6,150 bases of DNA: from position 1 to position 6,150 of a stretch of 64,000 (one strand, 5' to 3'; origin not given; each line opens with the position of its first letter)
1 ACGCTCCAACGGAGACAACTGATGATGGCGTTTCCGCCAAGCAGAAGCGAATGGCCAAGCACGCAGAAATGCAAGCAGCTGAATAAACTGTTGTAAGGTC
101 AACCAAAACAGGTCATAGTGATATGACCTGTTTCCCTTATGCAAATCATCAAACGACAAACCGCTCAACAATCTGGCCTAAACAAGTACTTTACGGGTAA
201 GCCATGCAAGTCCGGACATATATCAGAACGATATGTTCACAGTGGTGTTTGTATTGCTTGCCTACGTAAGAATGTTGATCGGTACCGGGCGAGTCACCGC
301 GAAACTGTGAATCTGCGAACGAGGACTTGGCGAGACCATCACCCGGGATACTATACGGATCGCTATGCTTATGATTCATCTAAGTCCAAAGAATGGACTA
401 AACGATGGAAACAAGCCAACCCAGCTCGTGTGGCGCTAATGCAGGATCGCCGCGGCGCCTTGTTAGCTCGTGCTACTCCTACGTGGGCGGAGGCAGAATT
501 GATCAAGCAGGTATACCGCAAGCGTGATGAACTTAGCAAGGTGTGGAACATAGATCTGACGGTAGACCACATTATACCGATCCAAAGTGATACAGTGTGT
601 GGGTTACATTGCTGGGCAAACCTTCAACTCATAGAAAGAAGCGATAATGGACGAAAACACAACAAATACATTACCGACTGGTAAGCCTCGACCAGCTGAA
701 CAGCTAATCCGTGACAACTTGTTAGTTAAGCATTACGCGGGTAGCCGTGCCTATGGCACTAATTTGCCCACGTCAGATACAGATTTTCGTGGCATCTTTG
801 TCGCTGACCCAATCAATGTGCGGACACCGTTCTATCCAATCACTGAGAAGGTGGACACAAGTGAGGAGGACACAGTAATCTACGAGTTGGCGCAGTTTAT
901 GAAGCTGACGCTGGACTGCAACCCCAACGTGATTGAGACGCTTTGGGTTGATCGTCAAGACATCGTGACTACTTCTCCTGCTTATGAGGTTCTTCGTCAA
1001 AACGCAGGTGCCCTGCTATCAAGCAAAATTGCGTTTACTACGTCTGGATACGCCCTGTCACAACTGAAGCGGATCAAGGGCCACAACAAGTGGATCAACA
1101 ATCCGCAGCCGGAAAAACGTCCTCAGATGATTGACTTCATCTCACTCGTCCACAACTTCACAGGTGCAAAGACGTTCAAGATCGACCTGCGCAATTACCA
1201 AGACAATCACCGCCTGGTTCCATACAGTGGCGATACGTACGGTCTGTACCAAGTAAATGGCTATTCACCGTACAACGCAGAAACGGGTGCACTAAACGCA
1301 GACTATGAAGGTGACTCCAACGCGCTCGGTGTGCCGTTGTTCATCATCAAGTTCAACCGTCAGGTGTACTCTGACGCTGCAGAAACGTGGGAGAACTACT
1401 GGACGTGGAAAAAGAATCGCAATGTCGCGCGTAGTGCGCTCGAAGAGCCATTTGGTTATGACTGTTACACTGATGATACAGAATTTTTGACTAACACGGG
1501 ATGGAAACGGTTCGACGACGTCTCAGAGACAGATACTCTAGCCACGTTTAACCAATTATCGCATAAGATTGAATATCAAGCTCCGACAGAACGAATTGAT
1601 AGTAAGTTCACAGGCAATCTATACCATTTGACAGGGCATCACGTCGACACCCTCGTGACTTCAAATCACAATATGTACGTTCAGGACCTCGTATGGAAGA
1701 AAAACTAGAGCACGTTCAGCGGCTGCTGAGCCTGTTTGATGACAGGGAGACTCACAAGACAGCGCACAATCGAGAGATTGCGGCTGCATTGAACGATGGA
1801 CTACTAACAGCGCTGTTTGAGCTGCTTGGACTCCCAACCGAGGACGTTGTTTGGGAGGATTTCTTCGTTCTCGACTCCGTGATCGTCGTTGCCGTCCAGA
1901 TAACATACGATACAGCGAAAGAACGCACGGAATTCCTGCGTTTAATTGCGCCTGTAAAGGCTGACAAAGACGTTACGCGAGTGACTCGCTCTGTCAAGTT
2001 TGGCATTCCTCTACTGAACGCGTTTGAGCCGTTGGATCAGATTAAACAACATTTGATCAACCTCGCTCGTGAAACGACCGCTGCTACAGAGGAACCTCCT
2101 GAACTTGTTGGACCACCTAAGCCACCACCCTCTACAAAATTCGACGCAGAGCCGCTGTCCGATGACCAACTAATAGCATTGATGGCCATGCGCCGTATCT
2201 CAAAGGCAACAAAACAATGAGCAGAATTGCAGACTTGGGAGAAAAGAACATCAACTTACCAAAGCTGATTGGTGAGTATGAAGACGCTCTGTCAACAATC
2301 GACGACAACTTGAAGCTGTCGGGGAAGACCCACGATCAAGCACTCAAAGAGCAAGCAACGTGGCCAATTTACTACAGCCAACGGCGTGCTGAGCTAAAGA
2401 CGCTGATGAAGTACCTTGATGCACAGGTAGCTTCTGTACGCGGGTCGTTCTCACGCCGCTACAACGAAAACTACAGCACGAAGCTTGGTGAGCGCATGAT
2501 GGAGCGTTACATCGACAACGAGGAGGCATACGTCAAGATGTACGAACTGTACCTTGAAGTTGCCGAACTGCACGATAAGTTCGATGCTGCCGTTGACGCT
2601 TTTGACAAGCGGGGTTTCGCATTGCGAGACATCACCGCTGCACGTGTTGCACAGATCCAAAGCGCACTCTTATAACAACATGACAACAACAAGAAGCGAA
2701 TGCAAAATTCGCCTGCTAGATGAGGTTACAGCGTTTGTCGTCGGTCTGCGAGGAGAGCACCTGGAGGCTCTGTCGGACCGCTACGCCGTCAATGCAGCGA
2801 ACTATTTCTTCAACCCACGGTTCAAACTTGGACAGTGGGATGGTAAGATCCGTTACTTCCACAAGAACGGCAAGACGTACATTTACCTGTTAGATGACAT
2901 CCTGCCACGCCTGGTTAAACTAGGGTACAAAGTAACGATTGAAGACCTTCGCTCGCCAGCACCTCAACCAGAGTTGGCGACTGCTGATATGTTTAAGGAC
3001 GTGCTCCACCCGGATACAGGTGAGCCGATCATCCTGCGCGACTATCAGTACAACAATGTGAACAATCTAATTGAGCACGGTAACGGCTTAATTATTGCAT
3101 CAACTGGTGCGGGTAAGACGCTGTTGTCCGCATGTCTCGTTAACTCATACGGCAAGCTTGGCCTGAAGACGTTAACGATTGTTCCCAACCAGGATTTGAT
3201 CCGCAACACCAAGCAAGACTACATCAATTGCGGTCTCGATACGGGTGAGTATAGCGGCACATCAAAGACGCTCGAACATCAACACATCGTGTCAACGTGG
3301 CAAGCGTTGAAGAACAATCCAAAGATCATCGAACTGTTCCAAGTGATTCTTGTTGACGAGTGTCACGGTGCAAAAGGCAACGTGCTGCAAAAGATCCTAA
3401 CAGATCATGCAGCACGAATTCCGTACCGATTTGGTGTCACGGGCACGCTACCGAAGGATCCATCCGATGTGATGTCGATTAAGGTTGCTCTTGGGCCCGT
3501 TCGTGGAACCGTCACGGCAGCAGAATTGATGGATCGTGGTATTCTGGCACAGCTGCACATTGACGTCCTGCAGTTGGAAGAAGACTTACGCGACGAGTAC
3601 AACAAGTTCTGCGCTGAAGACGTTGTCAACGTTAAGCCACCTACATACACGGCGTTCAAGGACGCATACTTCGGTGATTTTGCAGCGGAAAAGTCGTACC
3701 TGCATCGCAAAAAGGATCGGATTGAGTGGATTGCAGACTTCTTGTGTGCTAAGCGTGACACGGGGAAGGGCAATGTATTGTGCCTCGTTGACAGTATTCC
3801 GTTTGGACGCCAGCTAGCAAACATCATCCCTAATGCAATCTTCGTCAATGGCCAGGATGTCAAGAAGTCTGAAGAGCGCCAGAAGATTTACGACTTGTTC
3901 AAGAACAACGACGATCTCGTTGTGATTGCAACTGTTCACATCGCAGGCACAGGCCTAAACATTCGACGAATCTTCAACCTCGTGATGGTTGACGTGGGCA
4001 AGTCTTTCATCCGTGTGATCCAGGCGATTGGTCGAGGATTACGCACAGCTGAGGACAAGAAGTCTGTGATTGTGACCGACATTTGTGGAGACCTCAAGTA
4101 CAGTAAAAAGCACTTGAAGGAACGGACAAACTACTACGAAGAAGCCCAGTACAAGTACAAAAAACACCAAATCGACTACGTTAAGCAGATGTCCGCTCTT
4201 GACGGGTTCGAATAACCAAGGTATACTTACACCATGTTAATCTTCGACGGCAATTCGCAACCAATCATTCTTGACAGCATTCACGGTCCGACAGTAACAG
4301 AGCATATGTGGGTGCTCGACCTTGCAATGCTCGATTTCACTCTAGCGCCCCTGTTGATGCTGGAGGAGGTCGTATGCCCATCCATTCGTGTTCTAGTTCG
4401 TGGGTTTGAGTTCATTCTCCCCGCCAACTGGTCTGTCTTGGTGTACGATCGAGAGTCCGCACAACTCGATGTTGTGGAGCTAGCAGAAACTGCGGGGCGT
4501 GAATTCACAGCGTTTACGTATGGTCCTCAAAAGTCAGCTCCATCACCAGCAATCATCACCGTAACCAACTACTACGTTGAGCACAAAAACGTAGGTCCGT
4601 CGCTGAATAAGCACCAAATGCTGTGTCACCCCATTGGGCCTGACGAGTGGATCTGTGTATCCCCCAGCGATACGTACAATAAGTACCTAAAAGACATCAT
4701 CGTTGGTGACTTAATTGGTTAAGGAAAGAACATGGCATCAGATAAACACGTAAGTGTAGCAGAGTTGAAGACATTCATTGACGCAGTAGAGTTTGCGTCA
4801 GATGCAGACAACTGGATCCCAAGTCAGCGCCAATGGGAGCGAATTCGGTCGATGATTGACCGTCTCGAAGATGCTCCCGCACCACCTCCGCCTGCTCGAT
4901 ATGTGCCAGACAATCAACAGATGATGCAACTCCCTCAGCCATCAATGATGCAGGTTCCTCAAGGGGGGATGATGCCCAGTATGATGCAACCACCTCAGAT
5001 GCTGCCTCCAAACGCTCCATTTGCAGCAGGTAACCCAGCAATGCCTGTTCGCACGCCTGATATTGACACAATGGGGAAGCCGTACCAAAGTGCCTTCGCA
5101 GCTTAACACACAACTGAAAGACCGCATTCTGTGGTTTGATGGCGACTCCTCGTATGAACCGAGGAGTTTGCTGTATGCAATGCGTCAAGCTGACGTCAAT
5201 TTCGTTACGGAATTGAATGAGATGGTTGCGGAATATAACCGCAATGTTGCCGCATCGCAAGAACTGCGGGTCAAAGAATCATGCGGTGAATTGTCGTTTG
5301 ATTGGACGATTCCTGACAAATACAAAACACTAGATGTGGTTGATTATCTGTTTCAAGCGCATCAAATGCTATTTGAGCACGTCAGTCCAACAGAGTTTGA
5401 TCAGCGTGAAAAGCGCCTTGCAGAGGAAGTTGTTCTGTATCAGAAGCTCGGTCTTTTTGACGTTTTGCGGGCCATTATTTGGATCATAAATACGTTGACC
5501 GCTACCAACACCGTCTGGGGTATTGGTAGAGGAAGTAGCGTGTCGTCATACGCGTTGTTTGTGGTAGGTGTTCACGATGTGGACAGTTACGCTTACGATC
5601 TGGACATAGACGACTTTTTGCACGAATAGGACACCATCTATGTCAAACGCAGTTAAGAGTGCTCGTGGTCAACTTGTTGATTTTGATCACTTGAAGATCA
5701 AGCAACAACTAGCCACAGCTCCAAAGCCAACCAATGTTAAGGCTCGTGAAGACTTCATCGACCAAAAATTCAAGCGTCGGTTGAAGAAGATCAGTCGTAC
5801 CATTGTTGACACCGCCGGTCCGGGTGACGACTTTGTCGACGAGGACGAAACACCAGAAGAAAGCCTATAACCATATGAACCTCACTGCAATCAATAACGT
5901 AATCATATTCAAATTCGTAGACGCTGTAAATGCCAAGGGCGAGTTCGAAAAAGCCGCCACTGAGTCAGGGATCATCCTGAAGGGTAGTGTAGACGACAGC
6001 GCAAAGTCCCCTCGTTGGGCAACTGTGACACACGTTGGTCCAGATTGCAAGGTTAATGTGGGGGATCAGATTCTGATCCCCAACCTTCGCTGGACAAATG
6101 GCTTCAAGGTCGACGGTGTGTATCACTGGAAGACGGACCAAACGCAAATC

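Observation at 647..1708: Nucleotidyltransferase ending in an orphan N-intein: a new split-intein host gene, or a deletion scar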

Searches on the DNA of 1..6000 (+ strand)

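Call 7: search_dna_similar(query=window:1-6000:+, collection=phages, mode=near, max_rows=20)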
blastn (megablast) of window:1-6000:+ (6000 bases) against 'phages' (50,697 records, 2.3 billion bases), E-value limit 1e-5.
No match.
